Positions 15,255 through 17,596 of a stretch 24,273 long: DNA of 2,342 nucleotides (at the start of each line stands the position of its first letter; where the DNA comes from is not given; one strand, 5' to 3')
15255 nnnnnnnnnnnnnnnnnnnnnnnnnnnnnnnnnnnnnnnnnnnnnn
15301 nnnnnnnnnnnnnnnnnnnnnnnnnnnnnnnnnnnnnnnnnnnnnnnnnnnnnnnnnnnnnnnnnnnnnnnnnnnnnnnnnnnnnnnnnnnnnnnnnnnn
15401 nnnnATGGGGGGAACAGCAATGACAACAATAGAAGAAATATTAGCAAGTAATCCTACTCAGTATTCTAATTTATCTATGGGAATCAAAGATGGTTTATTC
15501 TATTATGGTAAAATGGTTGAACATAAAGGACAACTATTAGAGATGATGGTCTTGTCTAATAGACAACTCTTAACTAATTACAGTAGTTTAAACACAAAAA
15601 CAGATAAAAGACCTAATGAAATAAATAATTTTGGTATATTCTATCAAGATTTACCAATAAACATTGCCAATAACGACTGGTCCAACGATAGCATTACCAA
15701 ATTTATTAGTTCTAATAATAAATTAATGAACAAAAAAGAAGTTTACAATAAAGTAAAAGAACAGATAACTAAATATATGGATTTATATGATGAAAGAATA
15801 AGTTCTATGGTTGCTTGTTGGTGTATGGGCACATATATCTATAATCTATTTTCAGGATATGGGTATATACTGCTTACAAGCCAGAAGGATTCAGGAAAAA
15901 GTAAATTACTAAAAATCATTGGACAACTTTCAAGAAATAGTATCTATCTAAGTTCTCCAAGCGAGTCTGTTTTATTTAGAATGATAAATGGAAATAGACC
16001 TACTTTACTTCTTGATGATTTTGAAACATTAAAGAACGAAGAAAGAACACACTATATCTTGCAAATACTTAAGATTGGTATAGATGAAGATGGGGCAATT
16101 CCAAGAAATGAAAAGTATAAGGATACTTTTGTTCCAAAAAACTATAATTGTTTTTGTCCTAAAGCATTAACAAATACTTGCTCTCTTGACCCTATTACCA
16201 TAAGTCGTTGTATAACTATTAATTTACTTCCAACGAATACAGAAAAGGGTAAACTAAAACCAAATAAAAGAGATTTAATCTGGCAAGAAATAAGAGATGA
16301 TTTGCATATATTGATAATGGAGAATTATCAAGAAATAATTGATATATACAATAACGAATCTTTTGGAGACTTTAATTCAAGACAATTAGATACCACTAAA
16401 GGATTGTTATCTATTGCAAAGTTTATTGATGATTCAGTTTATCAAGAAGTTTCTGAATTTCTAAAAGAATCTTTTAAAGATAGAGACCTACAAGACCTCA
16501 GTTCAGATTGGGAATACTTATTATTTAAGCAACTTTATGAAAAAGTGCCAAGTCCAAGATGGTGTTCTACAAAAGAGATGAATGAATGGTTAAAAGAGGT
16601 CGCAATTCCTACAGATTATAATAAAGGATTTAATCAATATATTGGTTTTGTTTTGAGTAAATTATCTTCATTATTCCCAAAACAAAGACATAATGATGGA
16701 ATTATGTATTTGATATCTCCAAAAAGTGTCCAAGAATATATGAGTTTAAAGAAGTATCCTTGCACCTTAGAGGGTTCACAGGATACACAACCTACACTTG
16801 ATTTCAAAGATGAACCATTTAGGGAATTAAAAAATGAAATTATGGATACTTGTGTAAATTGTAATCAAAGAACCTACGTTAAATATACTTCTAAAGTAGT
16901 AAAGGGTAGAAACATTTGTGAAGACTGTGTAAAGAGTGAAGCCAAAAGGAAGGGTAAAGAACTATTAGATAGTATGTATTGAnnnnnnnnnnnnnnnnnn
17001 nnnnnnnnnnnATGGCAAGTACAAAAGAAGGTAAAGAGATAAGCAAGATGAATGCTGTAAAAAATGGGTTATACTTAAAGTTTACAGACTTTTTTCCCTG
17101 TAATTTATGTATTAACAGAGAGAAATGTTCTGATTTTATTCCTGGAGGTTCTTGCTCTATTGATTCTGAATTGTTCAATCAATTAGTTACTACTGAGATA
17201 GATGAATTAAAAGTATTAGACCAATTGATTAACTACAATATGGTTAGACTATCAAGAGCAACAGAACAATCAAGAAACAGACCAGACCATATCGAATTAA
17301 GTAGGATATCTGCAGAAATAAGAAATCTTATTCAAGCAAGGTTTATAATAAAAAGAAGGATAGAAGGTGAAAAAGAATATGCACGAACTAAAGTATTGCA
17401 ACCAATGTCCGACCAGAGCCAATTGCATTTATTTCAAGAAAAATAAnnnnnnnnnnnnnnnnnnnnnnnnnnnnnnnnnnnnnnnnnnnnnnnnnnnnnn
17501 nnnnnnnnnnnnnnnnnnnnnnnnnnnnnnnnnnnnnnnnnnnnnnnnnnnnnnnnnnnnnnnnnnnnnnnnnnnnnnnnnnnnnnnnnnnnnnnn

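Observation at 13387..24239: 10.85-kb integrated element delimited by a perfect 21-bp direct repeat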

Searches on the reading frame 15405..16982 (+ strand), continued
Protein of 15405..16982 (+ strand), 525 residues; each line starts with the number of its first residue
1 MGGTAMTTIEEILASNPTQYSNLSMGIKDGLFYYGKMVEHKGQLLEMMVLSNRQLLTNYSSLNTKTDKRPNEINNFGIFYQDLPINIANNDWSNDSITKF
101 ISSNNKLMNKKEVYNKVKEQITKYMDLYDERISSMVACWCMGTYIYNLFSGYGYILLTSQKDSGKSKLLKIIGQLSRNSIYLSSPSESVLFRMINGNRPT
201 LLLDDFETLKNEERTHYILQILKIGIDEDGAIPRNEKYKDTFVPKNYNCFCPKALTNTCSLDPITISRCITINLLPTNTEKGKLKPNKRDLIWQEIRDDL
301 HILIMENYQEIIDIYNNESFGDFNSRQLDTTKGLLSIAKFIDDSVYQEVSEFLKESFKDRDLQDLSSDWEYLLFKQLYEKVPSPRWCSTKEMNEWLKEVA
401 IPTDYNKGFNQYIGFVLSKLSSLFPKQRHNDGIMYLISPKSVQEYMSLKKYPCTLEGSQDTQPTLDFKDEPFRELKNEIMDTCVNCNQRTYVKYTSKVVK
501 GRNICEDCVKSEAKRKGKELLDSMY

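Call 83: fold_search(model_id=the predicted structure, library=pdb)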
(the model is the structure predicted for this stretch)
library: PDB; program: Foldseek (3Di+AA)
matches with E <= 10: 1260; with E <= 0.001: 134
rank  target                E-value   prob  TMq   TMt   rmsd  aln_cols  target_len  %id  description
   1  8q67_F                1.6e-07  1.00  0.33  0.30  11.9       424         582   13  Crystal structure of a homohexameric MCM from M. acidophilum (released 2025-03-12)
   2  5v8f_4                2.2e-07  1.00  0.34  0.25  20.3       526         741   13  Structural basis of MCM2-7 replicative helicase loading by ORC-Cdc6 and Cdt1 (released 2017-05-10)
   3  9caq_B                2.8e-07  1.00  0.30  0.27  13.5       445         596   12  Cryo-EM structure of a human MCM2-7 double hexamer formed from independently loaded MCM2-7 single hexamers (released 2024-10-02)
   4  7w1y_E                3.4e-07  1.00  0.32  0.24  16.1       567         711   10  Human MCM double hexamer bound to natural DNA duplex (polyAT/polyTA) (released 2023-02-08)
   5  8xgc_5                4.6e-07  1.00  0.30  0.24  17.6       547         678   11  Structure of yeast replisome associated with FACT and histone hexamer, Composite map (released 2024-02-14)
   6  9e2x_5                9.5e-07  1.00  0.31  0.26  14.0       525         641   11  Cryo-EM structure of yeast CMG helicase stalled at G4-containing DNA template, state 2 (released 2025-03-19)
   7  9e2z_4                1.4e-06  1.00  0.33  0.30  13.6       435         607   14  Cryo-EM structure of human CMG helicase stalled at G4-containing DNA template (released 2025-03-26)
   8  7v3u_7                1.4e-06  1.00  0.31  0.25  15.1       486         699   11  Cryo-EM structure of MCM double hexamer with structured Mcm4-NSD (released 2022-04-13)
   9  7pds_C                1.6e-06  1.00  0.32  0.36  10.2       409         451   13  The structure of PriRep1 with dsDNA (released 2022-07-13)
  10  9e2z_7                2.4e-06  1.00  0.32  0.30  14.8       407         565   12  Cryo-EM structure of human CMG helicase stalled at G4-containing DNA template (released 2025-03-26)
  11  6k9e_C                3.5e-06  1.00  0.30  0.36  14.2       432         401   11  The A form apo structure of NrS-1 C terminal region-CTR(305-718) (released 2020-06-17)
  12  5j40                  3.8e-06  1.00  0.20  0.27  15.2       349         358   12  The X-ray structure of JCV Helicase (released 2016-07-20)
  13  1n25_A                4.0e-06  1.00  0.21  0.29  12.4       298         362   15  Crystal structure of the SV40 Large T antigen helicase domain (released 2003-06-03)
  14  9ivf_B                4.3e-06  1.00  0.32  0.28  10.6       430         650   13  Structure of Full-Length AsfvPrimPol with polyT DNA (released 2025-12-24)
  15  3jc5_2                5.2e-06  1.00  0.29  0.27  14.0       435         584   12  Structure of the eukaryotic replicative CMG helicase and pumpjack motion (released 2016-02-10)
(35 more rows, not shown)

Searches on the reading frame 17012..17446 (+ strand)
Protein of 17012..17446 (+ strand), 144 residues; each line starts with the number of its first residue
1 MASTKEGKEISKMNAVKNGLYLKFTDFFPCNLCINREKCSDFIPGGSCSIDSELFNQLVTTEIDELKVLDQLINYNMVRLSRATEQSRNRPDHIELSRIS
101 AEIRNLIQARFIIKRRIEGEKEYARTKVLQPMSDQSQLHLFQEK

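Call 10: search_protein_families(library=pfam, proteins=[window:17012-17446:+], max_evalue=0.01)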
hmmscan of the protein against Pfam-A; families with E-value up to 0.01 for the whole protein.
window:17012-17446:+ (144 aa): 0 families

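Call 35: search_protein_families(library=phrogs, proteins=[window:17012-17446:+], max_evalue=0.01)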
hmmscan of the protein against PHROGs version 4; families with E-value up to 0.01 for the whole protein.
window:17012-17446:+ (144 aa): 1 family
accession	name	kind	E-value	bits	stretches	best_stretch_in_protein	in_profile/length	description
phrog_887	-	moron, auxiliary metabolic gene and host takeover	0.0034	17.4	1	6-84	341-417/509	queuine tRNA-ribosyltransferase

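Call 36: search_protein_families(library=ncbifam, proteins=[window:17012-17446:+], max_evalue=0.01)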
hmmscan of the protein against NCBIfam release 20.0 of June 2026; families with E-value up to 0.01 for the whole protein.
window:17012-17446:+ (144 aa): 0 families

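Call 84: search_protein_families(library=padloc, proteins=[window:17012-17446:+], max_evalue=0.001)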
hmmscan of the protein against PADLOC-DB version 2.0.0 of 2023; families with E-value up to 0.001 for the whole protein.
window:17012-17446:+ (144 aa): 0 families
